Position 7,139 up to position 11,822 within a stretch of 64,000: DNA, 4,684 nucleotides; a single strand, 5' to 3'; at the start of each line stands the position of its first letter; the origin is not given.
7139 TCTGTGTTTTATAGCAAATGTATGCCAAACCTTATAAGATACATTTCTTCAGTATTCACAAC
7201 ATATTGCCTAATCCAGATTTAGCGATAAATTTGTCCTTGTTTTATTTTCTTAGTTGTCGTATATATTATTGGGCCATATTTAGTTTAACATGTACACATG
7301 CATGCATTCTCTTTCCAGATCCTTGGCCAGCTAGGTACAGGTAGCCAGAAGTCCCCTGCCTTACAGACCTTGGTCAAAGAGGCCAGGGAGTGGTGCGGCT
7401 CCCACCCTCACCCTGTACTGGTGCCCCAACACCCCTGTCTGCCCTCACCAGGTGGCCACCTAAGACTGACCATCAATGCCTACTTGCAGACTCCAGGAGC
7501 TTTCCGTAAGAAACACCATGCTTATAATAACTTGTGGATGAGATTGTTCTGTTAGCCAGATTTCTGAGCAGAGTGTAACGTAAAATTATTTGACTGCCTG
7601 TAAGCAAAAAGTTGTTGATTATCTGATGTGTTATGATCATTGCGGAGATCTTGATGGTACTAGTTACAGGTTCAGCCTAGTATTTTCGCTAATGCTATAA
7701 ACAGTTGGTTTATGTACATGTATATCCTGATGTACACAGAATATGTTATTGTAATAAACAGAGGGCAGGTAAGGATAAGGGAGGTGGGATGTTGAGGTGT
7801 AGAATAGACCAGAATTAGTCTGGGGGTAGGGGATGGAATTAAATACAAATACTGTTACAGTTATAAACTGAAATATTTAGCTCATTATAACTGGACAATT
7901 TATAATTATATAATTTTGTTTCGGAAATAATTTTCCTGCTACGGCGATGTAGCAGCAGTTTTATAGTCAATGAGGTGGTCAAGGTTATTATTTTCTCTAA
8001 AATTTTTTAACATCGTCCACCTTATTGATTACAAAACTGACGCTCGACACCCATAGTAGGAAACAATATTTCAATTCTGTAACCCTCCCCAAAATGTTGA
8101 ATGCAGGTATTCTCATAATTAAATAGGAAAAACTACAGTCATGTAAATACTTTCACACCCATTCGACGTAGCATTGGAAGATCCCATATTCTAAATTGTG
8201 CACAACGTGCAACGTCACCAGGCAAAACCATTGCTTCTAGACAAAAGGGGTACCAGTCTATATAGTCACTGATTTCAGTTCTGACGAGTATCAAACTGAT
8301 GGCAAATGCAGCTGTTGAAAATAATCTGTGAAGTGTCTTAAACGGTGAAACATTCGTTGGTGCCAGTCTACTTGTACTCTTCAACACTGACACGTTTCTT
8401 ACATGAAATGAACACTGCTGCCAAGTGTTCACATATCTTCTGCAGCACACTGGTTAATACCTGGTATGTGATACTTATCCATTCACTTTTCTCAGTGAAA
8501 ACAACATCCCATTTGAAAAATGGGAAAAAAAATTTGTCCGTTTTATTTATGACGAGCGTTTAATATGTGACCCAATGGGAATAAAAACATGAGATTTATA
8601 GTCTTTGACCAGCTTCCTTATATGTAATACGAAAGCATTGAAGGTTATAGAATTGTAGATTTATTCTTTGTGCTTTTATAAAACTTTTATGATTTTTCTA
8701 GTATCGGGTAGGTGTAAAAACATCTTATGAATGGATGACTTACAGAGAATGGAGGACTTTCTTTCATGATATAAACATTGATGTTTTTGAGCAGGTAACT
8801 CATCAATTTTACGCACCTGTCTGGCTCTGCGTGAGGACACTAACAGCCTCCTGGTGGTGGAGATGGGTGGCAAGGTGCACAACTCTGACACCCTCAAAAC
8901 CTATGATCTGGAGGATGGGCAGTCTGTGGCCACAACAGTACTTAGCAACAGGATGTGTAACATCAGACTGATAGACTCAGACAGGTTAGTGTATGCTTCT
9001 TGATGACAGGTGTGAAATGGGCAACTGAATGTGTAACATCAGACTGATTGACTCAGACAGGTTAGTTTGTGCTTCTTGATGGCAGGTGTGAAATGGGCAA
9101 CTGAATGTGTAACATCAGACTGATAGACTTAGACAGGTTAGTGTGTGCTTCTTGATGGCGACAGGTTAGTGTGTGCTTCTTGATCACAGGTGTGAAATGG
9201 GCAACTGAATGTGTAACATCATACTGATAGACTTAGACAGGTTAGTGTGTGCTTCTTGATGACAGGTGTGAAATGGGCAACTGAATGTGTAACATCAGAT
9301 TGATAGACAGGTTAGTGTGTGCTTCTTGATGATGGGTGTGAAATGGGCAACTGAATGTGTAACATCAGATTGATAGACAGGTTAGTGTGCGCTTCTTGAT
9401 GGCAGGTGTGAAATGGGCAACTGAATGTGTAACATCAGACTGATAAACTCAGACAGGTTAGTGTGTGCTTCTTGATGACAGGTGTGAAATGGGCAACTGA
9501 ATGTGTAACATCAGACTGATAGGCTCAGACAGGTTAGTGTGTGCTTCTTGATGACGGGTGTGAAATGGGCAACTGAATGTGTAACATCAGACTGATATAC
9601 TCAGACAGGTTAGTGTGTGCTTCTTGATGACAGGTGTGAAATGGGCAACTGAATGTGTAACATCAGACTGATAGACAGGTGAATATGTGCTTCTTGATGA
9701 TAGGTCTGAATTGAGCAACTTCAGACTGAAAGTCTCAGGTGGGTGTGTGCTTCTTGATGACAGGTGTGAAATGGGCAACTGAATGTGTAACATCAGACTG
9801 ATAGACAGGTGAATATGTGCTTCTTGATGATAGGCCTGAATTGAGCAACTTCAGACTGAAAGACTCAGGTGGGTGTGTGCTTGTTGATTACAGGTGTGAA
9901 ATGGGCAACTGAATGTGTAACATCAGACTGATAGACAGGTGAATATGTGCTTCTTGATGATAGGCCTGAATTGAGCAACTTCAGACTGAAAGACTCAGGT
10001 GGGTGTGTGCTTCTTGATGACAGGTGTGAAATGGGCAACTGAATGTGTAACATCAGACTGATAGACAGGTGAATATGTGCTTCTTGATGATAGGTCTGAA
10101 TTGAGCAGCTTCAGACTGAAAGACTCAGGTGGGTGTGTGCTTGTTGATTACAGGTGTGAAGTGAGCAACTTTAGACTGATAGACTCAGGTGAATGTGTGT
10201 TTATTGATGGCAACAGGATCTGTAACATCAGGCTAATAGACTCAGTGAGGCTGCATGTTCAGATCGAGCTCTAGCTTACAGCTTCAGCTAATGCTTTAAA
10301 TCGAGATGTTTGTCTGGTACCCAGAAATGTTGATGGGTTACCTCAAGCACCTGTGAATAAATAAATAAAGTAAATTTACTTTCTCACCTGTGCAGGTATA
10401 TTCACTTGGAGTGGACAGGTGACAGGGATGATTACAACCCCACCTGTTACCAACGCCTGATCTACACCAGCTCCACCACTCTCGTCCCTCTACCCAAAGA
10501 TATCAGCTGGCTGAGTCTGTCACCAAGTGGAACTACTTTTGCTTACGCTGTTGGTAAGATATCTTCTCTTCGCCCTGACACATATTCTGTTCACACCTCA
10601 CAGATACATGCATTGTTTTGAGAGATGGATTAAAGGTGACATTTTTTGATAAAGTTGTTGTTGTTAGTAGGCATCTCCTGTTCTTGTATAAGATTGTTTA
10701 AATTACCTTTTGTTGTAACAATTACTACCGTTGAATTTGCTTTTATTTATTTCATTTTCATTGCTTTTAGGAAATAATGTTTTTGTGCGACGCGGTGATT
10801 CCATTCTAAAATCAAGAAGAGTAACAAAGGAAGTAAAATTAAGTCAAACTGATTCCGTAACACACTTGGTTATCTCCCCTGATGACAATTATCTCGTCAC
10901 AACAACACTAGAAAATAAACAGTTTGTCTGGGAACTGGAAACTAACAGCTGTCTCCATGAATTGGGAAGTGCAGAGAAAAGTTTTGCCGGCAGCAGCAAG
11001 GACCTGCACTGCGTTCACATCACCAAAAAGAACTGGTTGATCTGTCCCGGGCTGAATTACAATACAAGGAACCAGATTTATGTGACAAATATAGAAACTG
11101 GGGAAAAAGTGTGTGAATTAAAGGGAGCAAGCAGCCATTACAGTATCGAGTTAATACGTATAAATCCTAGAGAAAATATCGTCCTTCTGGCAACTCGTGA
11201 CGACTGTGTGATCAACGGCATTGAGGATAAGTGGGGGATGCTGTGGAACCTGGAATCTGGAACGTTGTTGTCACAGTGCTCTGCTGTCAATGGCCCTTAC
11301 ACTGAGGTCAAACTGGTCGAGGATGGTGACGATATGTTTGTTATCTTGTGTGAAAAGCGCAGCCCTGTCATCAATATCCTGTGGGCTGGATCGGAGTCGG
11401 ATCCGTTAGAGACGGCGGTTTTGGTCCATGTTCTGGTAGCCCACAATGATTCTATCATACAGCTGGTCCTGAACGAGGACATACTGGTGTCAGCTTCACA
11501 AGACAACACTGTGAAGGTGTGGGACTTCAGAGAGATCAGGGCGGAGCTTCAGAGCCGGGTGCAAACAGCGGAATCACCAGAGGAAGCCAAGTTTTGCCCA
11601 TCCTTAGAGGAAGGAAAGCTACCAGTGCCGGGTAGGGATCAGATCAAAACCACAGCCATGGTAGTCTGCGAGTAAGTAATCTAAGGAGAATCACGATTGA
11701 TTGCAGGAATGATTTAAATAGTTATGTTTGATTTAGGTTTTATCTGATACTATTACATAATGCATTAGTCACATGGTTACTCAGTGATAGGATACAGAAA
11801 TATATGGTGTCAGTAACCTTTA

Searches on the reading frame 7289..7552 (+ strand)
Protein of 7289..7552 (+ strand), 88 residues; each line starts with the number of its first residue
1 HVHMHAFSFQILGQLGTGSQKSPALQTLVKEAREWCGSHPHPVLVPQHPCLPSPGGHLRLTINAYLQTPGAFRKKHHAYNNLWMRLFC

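Call 46: search_protein_families(library=pfam, max_evalue=0.1, proteins=[window:7289-7552:+])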
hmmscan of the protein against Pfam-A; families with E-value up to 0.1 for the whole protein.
window:7289-7552:+ (88 aa): 1 family
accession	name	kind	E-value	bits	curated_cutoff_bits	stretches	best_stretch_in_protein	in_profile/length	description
PF12516.13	DUF3719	-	0.073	13.2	23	0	21-41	7-27/66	Protein of unknown function (DUF3719)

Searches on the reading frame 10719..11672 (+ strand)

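Call 46: search_protein_families(library=pfam, max_evalue=0.1, proteins=[window:10719-11672:+])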
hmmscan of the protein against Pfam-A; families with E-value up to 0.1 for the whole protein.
window:10719-11672:+ (318 aa): 27 families (the best 25 are shown)
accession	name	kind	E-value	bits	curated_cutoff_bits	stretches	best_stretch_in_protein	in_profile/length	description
PF25174.1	Beta-prop_THOC3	-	2.1e-12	47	305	2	237-284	40-88/272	THOC3 beta-propeller domain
PF25173.1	Beta-prop_WDR3_1st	-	3.8e-11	43.5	154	1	117-272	8-144/184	WDR3 first beta-propeller domain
PF25171.1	Beta-prop_WDR36-Utp21_1st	-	3.2e-10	40.3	80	1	18-270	37-265/266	WDR36/Utp21 first beta-propeller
PF24814.1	WD40_Prp19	-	4e-09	36.4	320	2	239-273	45-209/281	Prp19 WD40 domain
PF24817.1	WD40_WDHD1_1st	-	8.3e-09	35.5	109.9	2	40-82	215-260/291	WDHD1 first WD40 domain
PF00400.38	WD40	-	1.5e-08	35.2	27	1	235-269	3-39/39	WD domain, G-beta repeat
PF24807.1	WD40_CDC20-Fz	-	1.7e-08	34.5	200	1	117-278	28-172/292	CDC20/Fizzy WD40 domain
PF25048.1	Beta-prop_TEP1_C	-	2.1e-07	31.3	32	1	242-272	1-31/73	TEP-1 C-terminal beta-propeller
PF25175.1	Beta-prop_WDR5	-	3.1e-07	30.4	250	2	45-159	180-285/296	WDR5 beta-propeller domain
PF23414.1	Beta-prop_EML_2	-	5.6e-07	29.6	90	1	50-164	4-105/266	Echinoderm microtubule-associated protein second beta-propeller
PF25172.1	Beta-prop_WDR3_2nd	-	5.6e-07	29.5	140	1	231-276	68-115/293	WDR3 second beta-propeller domain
PF24105.1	Beta-prop_CAF1B_HIR1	-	1.6e-06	27.8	80.5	1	200-274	86-163/383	CAF1B/HIR1 beta-propeller domain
PF25178.1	Beta-prop_WDR41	-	7.6e-06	25.4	50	1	119-190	64-131/440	WDR41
PF24796.1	WDR55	-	1.2e-05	25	200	1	196-274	58-128/296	WDR55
PF24805.1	EIF3I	-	2.5e-05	24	200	1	46-208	54-204/324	EIF3I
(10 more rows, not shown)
